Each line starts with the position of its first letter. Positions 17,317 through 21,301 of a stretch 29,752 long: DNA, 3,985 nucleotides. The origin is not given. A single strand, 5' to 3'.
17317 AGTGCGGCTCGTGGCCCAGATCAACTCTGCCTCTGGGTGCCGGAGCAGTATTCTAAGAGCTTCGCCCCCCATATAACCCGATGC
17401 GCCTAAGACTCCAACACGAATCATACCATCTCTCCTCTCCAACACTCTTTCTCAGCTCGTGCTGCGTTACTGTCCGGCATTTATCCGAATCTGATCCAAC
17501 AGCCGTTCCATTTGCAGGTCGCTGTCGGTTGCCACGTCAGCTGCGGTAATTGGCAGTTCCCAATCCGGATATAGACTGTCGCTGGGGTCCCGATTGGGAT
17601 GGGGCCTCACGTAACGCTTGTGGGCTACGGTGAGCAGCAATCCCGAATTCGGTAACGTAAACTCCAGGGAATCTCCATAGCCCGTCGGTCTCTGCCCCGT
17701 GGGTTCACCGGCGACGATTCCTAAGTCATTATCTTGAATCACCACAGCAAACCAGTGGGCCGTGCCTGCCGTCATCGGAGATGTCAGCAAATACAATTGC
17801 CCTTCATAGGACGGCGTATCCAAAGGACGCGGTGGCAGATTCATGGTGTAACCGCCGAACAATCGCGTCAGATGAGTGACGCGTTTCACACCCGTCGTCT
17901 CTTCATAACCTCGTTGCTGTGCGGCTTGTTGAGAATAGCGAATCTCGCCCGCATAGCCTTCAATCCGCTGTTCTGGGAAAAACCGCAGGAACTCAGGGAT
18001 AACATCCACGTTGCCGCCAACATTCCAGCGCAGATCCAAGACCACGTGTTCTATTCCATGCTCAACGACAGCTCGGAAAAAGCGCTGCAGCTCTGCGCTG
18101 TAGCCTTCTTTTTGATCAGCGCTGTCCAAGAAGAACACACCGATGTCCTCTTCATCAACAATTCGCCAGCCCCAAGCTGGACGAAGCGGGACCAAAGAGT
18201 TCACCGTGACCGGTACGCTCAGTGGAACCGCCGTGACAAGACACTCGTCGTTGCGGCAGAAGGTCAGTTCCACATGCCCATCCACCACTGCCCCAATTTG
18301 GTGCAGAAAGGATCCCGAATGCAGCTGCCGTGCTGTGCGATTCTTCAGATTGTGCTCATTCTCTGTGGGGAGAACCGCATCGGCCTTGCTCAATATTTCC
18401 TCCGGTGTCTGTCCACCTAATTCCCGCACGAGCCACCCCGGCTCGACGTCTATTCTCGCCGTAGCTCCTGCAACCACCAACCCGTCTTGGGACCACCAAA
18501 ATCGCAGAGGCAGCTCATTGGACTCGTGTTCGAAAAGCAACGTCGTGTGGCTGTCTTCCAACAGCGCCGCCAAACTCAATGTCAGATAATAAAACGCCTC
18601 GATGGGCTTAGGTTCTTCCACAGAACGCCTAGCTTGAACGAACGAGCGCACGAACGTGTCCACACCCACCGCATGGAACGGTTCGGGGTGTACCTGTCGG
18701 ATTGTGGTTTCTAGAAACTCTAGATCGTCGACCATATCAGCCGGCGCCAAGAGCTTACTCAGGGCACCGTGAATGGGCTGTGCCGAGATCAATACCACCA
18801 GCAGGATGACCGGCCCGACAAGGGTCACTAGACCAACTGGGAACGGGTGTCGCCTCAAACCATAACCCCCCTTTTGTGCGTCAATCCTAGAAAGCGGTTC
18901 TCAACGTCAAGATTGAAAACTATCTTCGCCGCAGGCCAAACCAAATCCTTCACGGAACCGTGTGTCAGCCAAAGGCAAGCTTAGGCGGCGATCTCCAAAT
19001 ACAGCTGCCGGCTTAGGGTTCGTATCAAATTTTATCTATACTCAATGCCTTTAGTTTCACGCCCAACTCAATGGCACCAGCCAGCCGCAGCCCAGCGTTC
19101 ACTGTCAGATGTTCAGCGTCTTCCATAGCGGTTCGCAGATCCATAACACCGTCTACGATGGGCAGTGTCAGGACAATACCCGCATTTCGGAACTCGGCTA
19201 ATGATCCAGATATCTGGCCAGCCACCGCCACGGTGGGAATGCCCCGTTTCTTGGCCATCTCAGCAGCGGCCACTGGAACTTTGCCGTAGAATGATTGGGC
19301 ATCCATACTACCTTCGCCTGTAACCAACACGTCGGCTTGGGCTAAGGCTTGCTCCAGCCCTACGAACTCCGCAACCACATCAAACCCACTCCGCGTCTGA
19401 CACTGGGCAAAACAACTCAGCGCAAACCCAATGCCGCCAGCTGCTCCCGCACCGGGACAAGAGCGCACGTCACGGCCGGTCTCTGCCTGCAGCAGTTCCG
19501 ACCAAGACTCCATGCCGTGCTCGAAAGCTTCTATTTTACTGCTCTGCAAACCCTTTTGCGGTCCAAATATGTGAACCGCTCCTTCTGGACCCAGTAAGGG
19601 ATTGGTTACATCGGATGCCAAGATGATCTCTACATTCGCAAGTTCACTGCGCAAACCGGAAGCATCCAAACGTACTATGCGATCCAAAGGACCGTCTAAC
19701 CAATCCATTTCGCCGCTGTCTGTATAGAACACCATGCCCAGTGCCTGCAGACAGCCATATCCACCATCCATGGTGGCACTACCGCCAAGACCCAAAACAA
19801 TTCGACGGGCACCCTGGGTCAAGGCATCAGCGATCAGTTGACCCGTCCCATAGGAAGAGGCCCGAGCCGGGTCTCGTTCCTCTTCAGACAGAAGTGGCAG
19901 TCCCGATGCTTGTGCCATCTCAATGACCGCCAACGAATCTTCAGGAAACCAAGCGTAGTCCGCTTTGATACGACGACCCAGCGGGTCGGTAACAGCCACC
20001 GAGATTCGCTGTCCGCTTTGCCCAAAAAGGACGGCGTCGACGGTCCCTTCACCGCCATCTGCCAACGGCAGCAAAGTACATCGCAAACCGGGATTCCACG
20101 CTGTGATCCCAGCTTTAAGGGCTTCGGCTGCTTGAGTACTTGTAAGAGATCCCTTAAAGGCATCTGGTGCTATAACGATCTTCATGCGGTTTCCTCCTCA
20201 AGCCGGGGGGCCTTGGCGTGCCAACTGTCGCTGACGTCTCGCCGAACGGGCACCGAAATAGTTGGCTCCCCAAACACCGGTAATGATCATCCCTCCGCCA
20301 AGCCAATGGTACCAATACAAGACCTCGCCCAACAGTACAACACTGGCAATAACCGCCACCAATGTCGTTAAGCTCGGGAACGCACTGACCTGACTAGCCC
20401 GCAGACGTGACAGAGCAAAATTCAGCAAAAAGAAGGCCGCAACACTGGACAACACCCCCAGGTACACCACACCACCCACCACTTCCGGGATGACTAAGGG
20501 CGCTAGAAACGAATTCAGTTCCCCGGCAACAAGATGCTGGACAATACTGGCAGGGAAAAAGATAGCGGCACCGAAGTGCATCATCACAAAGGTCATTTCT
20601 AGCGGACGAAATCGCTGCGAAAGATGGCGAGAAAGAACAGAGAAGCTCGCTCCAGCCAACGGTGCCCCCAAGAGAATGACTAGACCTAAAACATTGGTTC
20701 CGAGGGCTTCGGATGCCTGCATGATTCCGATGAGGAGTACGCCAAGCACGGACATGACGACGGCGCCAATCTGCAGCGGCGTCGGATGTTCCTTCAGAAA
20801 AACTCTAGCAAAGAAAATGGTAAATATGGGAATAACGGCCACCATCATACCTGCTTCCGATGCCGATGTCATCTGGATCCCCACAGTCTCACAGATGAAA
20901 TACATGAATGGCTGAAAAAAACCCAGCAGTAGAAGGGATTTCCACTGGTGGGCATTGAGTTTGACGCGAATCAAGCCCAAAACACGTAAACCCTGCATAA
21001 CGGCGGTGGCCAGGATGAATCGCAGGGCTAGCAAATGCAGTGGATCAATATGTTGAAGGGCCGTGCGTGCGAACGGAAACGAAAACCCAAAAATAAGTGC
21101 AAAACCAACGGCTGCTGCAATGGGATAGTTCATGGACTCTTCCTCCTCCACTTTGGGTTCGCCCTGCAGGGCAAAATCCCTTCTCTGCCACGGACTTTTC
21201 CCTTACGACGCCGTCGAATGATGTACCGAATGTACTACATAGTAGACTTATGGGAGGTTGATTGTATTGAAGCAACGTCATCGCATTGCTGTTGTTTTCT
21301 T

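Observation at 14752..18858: Candidate undescribed pathway: ProB-like kinase + ArgC-like reductase + Ser-less SDR (+ S41-like protein) in one cassette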

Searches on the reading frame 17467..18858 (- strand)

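Call 3: search_protein_families(library=pfam, proteins=[window:17467-18858:-])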
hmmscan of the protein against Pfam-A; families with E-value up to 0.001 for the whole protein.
window:17467-18858:- (463 aa): 1 family
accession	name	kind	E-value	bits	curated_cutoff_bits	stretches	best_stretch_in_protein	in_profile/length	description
PF03572.23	Peptidase_S41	-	3.1e-14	53.3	24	1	251-422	12-152/165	Peptidase family S41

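Call 4: search_protein_families(library=ncbifam, proteins=[window:17467-18858:-])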
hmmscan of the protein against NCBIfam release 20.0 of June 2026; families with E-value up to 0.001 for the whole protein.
window:17467-18858:- (463 aa): 2 families
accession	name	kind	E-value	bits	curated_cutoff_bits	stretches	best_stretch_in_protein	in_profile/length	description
NF045591.1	Cterm_S41_CtpZ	exception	0.00013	20.9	525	0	225-284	199-257/403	carboxyl-terminal processing protease CtpZ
NF058627.1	S41_Gfo1087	equivalog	0.00019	20.5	455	1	250-285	233-268/489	GFO_1087 family putative carboxy terminal peptidase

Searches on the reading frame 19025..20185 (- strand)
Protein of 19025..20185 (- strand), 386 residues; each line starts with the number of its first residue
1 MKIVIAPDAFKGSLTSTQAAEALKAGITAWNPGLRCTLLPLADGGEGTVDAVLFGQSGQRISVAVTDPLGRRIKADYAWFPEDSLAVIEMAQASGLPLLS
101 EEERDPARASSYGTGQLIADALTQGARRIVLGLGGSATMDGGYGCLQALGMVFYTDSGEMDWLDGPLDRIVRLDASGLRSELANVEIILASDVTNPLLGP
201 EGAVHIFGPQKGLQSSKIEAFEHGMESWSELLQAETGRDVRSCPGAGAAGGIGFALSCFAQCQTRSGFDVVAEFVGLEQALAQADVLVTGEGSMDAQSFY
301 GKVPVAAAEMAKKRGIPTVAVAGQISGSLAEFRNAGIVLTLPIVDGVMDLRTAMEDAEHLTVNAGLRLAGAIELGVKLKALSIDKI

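Call 3: search_protein_families(library=pfam, proteins=[window:19025-20185:-])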
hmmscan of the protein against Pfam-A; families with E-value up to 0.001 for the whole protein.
window:19025-20185:- (386 aa): 1 family
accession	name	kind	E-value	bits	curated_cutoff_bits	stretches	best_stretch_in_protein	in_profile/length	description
PF02595.20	Gly_kinase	-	7.5e-129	430.3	23.3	1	3-367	1-366/372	Glycerate kinase family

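Call 4: search_protein_families(library=ncbifam, proteins=[window:19025-20185:-])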
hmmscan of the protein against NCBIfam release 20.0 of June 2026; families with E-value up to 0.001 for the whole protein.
window:19025-20185:- (386 aa): 3 families
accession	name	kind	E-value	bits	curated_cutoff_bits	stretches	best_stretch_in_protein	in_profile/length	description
TIGR00045.1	TIGR00045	subfamily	4.4e-123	411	168.45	1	2-369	1-369/375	glycerate kinase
NF007401.0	PRK09932.1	equivalog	1.4e-92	310.8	625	1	1-379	1-380/381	glycerate 3-kinase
NF007668.0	PRK10342.1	equivalog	8.2e-84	281.9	686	1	1-377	1-378/381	glycerate 2-kinase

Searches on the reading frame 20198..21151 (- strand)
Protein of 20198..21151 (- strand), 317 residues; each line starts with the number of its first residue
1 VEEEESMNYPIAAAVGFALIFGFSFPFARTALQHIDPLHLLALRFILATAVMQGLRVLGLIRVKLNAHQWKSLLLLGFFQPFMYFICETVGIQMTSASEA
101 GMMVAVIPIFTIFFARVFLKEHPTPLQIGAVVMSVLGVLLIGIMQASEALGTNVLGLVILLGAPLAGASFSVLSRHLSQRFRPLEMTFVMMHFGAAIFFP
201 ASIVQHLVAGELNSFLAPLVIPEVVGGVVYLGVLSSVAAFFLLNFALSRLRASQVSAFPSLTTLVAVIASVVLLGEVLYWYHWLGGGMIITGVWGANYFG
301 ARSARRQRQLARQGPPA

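Call 3: search_protein_families(library=pfam, proteins=[window:20198-21151:-])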
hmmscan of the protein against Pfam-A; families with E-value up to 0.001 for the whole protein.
window:20198-21151:- (317 aa): 2 families
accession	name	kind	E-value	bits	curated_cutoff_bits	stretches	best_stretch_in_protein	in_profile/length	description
PF00892.27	EamA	-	2.2e-44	151.5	28.2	2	11-142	4-134/135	EamA-like transporter family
PF03151.22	TPT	-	4.5e-06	26.7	30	1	39-294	33-288/291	Triose-phosphate Transporter family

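Call 4: search_protein_families(library=ncbifam, proteins=[window:20198-21151:-])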
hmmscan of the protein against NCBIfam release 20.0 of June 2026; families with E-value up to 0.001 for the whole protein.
window:20198-21151:- (317 aa): 4 families
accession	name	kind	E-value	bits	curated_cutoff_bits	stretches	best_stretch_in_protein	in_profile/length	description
TIGR00950.1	2A78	equivalog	6.3e-26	91.3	230.2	1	22-293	2-263/264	carboxylate/amino acid/amine transporter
NF008432.0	PRK11272.1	equivalog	3.6e-12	46.1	270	1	11-293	12-282/294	drug/metabolite exporter YedA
NF050091.1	ArAmAcExpYddG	equivalog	2.2e-08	34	300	1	11-208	5-198/285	aromatic amino acid exporter YddG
TIGR03340.1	phn_DUF6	hypoth_equivalog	0.00037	20.2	288.15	1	71-293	63-278/281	phosphonate utilization associated putative membrane protein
